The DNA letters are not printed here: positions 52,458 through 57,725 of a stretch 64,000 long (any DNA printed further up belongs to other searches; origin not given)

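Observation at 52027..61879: AT-rich three-gene cluster encoding a Cys-rich small protein and two giant (1655 aa and ~1430 aa) motif-less proteins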

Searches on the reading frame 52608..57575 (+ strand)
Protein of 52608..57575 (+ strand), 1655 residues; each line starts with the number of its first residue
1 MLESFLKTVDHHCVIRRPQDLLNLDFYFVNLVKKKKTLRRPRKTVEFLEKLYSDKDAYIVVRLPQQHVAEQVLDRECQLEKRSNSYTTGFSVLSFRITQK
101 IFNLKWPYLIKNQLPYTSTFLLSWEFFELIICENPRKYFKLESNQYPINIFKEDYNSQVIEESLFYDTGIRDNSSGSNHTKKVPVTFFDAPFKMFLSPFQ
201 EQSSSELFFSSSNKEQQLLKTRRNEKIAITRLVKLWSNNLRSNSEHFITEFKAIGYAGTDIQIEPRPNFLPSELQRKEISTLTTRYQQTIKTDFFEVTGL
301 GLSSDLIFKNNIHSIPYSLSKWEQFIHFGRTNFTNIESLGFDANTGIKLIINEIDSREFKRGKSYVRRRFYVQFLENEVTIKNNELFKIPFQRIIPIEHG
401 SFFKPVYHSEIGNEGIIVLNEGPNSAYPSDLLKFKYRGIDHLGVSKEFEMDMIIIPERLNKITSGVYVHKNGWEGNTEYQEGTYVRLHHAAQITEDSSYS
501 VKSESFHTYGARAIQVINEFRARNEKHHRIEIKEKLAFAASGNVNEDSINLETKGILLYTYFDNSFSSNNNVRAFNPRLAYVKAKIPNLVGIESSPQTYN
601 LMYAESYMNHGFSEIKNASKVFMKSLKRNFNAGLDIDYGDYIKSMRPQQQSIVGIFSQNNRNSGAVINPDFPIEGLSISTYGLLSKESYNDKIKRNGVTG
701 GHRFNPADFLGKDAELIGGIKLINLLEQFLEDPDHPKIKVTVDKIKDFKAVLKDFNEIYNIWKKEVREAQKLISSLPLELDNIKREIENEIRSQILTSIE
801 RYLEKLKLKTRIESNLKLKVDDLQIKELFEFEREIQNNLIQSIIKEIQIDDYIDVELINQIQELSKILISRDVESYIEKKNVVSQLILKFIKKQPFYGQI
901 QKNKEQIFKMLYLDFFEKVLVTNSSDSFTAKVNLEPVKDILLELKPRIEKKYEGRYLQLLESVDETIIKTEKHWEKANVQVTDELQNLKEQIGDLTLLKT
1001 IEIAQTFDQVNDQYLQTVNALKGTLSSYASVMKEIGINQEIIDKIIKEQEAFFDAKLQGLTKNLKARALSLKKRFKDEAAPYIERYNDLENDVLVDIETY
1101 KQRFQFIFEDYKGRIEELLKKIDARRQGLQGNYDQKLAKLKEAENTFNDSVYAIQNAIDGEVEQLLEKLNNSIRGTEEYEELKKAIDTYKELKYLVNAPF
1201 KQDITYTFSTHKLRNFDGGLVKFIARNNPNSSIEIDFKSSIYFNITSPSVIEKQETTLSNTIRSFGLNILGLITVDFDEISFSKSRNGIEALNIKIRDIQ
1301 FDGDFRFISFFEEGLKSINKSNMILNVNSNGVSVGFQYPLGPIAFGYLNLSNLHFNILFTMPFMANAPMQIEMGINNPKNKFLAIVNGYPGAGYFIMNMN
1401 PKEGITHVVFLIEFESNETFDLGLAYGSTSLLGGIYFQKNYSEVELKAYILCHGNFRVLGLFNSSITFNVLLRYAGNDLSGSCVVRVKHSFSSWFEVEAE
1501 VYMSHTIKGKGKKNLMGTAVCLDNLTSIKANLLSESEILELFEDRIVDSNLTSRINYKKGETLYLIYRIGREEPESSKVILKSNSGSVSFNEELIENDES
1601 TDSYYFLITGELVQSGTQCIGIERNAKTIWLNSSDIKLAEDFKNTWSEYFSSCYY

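Call 5: search_protein_families(library=pfam, proteins=[window:52608-57575:+], max_evalue=1)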
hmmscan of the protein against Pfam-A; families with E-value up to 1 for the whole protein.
window:52608-57575:+ (1655 aa): 1 family
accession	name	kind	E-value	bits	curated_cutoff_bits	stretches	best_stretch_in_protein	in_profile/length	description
PF24884.1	NPHP3_hel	-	0.035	14.6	27.9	1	1504-1555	82-129/160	Nephrocystin 3, helical domain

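Call 6: search_protein_families(library=padloc, proteins=[window:52608-57575:+], max_evalue=1)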
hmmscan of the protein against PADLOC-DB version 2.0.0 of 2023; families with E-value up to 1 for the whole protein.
window:52608-57575:+ (1655 aa): 3 families
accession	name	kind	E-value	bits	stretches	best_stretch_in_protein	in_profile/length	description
PDLC00648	ZorA3|ZorA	-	0.0087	12.8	1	945-1171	306-512/692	MotA/ExbB/TolQ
PDLC00647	ZorA3|ZorA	-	0.02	11.4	1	948-1167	315-534/780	MotA/ExbB/TolQ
PDLC00650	ZorA3|ZorA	-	0.11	8.9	1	934-1172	559-799/1063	MotA/ExbB/TolQ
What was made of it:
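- On Known anti-phage defence systems (PADLOC-DB v2.0.0): B matched only the ZorA coiled-coil region at E 0.009-0.11 (call 6).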

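Call 7: search_protein_families(library=ncbifam, proteins=[window:52608-57575:+], max_evalue=1)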
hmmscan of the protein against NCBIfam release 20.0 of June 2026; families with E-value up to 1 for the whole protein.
window:52608-57575:+ (1655 aa): 2 families
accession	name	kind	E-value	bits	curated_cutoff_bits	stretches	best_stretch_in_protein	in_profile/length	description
NF051457.1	acryl_TF_AcuR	equivalog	0.033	13.5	247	1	1012-1128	41-159/204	acrylate utilization transcriptional regulator AcuR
NF009808.0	PRK13292.1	equivalog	0.22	9.3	1156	1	899-980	219-299/791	NADH-quinone oxidoreductase subunit B/C/D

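Call 10: find_homologous_proteins(query=window:52608-57575:+)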
Query window:52608-57575:+ (1655 aa): 5 proteins with E <= 0.001 among 6877 candidates.
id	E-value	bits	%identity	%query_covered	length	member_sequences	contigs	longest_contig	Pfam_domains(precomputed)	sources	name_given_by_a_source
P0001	0.0e+0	3436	100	93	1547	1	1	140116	-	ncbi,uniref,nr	ncbi:hypothetical protein [Marinifilum caeruleilacunae]|uniref:Uncharacterized protein n=1 Tax=Marin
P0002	5.5e-174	599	28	98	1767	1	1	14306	-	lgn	-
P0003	3.4e-27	113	30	19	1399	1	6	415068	-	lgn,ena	-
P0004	1.7e-24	104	25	27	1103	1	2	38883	PF08385.18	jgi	-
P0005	5.1e-16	75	23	17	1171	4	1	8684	-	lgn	-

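Call 11: find_encoding_contigs(protein=P0002, flank=10000)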
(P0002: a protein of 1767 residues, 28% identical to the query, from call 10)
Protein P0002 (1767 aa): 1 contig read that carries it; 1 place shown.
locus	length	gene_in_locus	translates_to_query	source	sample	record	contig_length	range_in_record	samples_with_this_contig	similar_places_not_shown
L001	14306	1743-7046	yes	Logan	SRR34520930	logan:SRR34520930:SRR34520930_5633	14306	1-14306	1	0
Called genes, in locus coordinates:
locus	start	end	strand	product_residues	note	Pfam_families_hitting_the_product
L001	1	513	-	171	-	?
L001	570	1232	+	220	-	PF00657:Lipase_GDSL, PF13472:Lipase_GDSL_2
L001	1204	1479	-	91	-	-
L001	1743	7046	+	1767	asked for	-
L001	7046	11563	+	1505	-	-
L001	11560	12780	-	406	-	PF13583:Reprolysin_4, PF13688:Reprolysin_5, PF13582:Reprolysin_3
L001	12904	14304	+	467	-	?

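Call 12: find_encoding_contigs(protein=P0003, flank=10000)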
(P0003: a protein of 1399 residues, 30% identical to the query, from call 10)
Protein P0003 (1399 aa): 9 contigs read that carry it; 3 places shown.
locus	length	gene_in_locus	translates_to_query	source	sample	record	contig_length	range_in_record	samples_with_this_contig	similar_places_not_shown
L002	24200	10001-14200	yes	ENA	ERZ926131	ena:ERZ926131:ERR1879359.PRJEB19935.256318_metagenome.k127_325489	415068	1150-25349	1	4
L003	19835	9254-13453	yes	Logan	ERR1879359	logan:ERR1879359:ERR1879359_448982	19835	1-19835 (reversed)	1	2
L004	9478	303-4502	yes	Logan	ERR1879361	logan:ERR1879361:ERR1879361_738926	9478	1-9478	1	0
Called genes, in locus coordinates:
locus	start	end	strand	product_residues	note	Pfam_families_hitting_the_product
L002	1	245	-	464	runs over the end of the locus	?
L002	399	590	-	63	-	-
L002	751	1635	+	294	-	-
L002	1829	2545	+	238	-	-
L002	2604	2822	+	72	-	-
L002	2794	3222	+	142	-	PF13589:HATPase_c_3 (weak)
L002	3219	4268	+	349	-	-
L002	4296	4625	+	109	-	-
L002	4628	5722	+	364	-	PF00589:Phage_integrase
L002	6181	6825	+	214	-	PF13505:OMP_b-brl, PF13568:OMP_b-brl_2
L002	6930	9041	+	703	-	PF18962:Por_Secre_tail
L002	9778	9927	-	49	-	PF02416:TatA_B_E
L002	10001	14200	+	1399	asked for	-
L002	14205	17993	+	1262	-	-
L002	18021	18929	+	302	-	PF20303:YLATT (faint)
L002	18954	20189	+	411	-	PF00082:Peptidase_S8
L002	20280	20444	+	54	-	-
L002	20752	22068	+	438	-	PF14870:PSII_BNR (faint), PF18962:Por_Secre_tail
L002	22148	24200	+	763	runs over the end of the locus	-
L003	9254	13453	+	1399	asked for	-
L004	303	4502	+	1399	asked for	-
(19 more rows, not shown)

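Call 17: search_solved_structures(query=window:52608-57575:+, max_evalue=1)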
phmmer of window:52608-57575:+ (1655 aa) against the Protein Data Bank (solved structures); distinct sequences matched with E-value up to 1: 0.

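Call 21: find_homologous_proteins(query=A1)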
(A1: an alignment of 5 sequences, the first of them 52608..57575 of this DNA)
Query A1 (5 sequences) (1655 aa, profile of the alignment): 6 proteins with E <= 0.001 among 8000 candidates.
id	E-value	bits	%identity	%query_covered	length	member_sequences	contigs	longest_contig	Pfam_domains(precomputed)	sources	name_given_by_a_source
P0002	0.0e+0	1859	28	98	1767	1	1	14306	-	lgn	-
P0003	0.0e+0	1796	30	19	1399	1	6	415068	-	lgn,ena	-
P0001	0.0e+0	1641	100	93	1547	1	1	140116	-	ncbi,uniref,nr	ncbi:hypothetical protein [Marinifilum caeruleilacunae]|uniref:Uncharacterized protein n=1 Tax=Marin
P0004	0.0e+0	1419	25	27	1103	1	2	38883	PF08385.18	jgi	-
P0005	0.0e+0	1204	23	17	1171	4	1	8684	-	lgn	-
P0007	1.0e-191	658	22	27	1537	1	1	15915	PF01442.24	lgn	-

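Call 23: find_encoding_contigs(protein=P0004, flank=10000, max_places=3)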
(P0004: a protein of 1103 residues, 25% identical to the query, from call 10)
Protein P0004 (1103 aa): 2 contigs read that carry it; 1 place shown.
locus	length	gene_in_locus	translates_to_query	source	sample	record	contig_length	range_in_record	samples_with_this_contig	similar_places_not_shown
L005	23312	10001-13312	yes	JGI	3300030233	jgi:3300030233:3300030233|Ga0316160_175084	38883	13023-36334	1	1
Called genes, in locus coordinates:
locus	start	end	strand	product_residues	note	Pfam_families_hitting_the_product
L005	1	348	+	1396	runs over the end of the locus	-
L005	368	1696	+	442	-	PF24595:DUF7619, PF18962:Por_Secre_tail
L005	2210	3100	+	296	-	-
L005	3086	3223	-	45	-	-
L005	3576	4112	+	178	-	PF13384:HTH_23, PF13518:HTH_28 (weak), PF13551:HTH_29, PF13592:HTH_33 (faint), PF13565:HTH_32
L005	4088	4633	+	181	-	PF13358:DDE_3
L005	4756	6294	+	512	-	PF00082:Peptidase_S8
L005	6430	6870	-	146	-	-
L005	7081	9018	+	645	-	PF02128:Peptidase_M36, PF02868:Peptidase_M4_C (faint)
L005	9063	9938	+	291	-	PF20303:YLATT, PF01085:HH_signal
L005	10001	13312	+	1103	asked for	PF08385:DHC_N1 (faint)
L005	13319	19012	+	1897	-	PF00082:Peptidase_S8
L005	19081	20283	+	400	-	PF12902:Ferritin-like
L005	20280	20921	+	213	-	-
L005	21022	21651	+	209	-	-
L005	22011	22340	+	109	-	-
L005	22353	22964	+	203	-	-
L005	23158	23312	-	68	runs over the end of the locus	PF01695:IstB_IS21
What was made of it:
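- T9SS-type secreted proteins nearby in L002 and L005 (calls 12, 23).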

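Call 24: find_encoding_contigs(protein=P0005, flank=10000, max_places=3)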
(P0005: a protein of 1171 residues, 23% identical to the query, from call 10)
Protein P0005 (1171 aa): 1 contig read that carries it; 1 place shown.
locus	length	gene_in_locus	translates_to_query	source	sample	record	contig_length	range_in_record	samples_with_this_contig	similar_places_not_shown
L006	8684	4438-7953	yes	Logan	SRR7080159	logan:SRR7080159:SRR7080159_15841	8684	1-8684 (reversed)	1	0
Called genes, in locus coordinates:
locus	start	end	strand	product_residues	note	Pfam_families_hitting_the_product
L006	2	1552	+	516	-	?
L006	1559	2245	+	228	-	PF13353:Fer4_12, PF04055:Radical_SAM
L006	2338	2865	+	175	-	PF12773:DZR, PF21344:Zn_ribbon_LysW (faint), PF24460:DUF7575 (faint), PF13240:Zn_Ribbon_1, PF13248:Zn_ribbon_3 (weak)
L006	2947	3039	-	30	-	-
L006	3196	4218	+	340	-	-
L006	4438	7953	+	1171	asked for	-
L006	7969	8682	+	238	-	?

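Call 25: find_encoding_contigs(protein=P0007, flank=10000, max_places=3)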
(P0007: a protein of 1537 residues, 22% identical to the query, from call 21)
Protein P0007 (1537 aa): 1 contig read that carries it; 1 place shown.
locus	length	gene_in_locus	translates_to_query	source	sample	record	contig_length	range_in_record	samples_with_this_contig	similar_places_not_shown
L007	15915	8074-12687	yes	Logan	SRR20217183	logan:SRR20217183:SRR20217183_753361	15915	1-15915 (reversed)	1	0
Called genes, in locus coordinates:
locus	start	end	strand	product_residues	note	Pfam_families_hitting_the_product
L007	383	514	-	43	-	-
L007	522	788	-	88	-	-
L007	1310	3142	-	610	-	PF01244:Peptidase_M19 (faint)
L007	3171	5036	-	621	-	PF09423:PhoD, PF19050:PhoD_2 (faint)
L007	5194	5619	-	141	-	-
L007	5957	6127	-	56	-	PF02416:TatA_B_E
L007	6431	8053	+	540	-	-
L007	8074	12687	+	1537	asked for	PF01442:Apolipoprotein (faint)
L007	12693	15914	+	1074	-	?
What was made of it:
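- tatA lies next to B in L002 and L007 (calls 12, 25).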

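Call 27: search_solved_structures(query=A1, max_evalue=1)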
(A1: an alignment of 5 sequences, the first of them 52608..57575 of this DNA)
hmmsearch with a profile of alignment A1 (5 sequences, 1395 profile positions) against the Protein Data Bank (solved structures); distinct sequences matched with E-value up to 1: 2.
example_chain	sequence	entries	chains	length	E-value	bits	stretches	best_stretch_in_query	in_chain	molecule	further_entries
3s84_A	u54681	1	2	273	0.041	14.6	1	858-987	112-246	Apolipoprotein A-IV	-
2zqm_A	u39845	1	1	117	0.93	10.1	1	688-790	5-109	Prefoldin beta subunit 1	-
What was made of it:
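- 54888..56207 (+): B helical, coiled-coil-like spacer (about residues 761-1200). Its length is highly variable among relatives (about 175-470 residues in the metagenomic relatives aligned). B of other phyla is only 973-1435 aa in all, which leaves room for only a much shorter one. Only coiled-coil-type weak hits were found: ZorA tail, apolipoprotein, DHC_N1 (calls 6, 10, 21, 27).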

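Call 62: search_protein_families(library=pfam, proteins=[L005:9063-9938:+, L002:18021-18929:+, L007:5194-5670:-, L007:6431-8053:+, L006:3196-4218:+], max_evalue=0.01)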
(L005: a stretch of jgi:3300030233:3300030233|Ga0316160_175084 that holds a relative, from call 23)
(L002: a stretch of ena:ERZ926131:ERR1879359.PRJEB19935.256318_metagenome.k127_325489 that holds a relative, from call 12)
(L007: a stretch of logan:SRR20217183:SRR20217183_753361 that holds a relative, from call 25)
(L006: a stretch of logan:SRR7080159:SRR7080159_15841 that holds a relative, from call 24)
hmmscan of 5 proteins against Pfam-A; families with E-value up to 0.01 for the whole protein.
L005:9063-9938:+ (291 aa): 2 families
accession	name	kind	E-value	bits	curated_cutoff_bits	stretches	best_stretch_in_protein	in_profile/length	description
PF01085.23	HH_signal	-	4.3e-47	160.3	22.1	1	137-286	11-161/161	Hedgehog amino-terminal signalling domain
PF20303.3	YLATT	-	1e-13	51.5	26.7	1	5-116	4-96/107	YEATS-Like-Associating Three TM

L002:18021-18929:+ (302 aa): 1 family
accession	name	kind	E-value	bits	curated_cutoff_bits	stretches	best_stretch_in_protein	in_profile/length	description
PF20303.3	YLATT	-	6e-06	26.5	26.7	1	50-125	33-105/107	YEATS-Like-Associating Three TM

L007:5194-5670:- (158 aa): 1 family
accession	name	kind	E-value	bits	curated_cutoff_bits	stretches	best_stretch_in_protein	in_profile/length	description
PF05257.22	CHAP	-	0.0087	17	26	0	38-112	9-67/81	CHAP domain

L007:6431-8053:+ (540 aa): 0 families

L006:3196-4218:+ (340 aa): 4 families
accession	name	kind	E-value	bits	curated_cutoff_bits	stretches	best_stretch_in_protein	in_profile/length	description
PF04140.19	ICMT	-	6.4e-05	23.7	24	1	189-220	34-65/95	Isoprenylcysteine carboxyl methyltransferase (ICMT) family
PF06966.17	DUF1295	-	0.00013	22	20.4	1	190-266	155-232/235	Protein of unknown function (DUF1295)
PF04191.18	PEMT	-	0.00024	21.9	25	1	176-220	25-72/105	Phospholipid methyltransferase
PF07298.16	NnrU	-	0.00094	19.3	24.7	1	86-217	23-118/188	NnrU protein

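Call 75: search_protein_families(library=phrogs, proteins=[window:52608-57575:+], max_evalue=0.01)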
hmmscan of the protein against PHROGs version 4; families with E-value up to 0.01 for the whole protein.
window:52608-57575:+ (1655 aa): 0 families
